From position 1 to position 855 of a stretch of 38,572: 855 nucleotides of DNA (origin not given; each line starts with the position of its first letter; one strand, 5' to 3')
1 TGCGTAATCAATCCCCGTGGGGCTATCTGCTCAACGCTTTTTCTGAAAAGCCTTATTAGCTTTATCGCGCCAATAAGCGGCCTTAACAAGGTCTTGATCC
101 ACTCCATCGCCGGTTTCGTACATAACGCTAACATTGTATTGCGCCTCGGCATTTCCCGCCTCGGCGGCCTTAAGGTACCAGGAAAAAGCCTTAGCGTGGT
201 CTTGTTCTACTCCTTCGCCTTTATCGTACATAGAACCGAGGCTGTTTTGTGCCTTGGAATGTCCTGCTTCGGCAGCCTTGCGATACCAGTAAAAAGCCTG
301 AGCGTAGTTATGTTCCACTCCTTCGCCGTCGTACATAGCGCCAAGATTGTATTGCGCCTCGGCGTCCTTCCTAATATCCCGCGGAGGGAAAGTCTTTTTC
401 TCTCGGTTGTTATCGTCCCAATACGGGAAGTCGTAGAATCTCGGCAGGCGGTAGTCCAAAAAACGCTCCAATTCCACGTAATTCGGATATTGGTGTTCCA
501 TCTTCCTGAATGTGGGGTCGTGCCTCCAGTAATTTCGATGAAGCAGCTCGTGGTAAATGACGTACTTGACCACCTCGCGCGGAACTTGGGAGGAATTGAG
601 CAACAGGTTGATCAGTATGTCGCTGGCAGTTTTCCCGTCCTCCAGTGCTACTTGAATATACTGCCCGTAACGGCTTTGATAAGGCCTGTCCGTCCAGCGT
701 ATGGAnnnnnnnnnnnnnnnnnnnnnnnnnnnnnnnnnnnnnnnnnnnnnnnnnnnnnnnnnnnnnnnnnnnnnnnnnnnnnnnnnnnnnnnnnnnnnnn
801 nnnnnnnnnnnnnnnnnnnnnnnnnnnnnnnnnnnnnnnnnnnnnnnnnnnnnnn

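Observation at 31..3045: Single 1004-aa polypeptide combining an SF2 helicase, a DUF45-type HExxH zincin motif and Sel1 repeats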

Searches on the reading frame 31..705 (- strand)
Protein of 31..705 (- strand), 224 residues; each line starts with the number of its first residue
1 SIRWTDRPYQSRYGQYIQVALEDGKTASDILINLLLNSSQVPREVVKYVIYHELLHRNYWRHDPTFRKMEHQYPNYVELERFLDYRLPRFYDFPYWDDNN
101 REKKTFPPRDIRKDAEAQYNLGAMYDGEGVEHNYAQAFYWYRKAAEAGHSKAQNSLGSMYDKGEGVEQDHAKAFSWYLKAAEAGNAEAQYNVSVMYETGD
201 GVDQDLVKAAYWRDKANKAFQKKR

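Call 79: find_homologous_proteins(query=window:31-705:-, max_evalue=1e-8)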
Query window:31-705:- (224 aa): 2725 proteins with E <= 1e-8 among 3144 candidates; the best 120 are listed.
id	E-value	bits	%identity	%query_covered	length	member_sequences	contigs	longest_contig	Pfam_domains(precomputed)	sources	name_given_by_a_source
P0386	2.7e-77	277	55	46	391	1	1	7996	PF13176.13,PF08238.19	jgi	jgi:TPR repeat protein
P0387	1.3e-74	269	51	47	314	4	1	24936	PF08238.19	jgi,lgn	jgi:TPR repeat protein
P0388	8.1e-72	259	50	49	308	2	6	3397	PF08238.19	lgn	-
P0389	6.6e-69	250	55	46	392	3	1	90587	PF13414.13,PF00515.35,PF13432.13,PF12688.14,PF08238.19,PF13181.13,PF07719.24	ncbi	-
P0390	2.2e-67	245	49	46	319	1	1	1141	PF08238.19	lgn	-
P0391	5.4e-67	244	51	46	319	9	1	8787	PF23310.2,PF08238.19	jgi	jgi:TPR repeat protein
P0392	2.6e-65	238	50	46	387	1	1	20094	PF08238.19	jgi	jgi:TPR repeat protein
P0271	2.8e-65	238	60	86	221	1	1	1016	PF01863.24,PF08238.19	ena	-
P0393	1.1e-63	233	53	46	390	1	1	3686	PF23310.2,PF08238.19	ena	-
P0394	1.8e-63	232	53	46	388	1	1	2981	PF08238.19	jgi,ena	-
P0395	6.1e-61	224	48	46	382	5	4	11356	PF23310.2,PF13676.12,PF08238.19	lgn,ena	-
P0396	7.7e-59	217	53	47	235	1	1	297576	PF00515.35,PF23310.2,PF08238.19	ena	-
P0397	3.5e-58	215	47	45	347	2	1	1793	PF08238.19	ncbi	-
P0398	5.2e-58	214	56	44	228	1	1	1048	PF08238.19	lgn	-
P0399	7.9e-58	214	57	46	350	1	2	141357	PF08238.19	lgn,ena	-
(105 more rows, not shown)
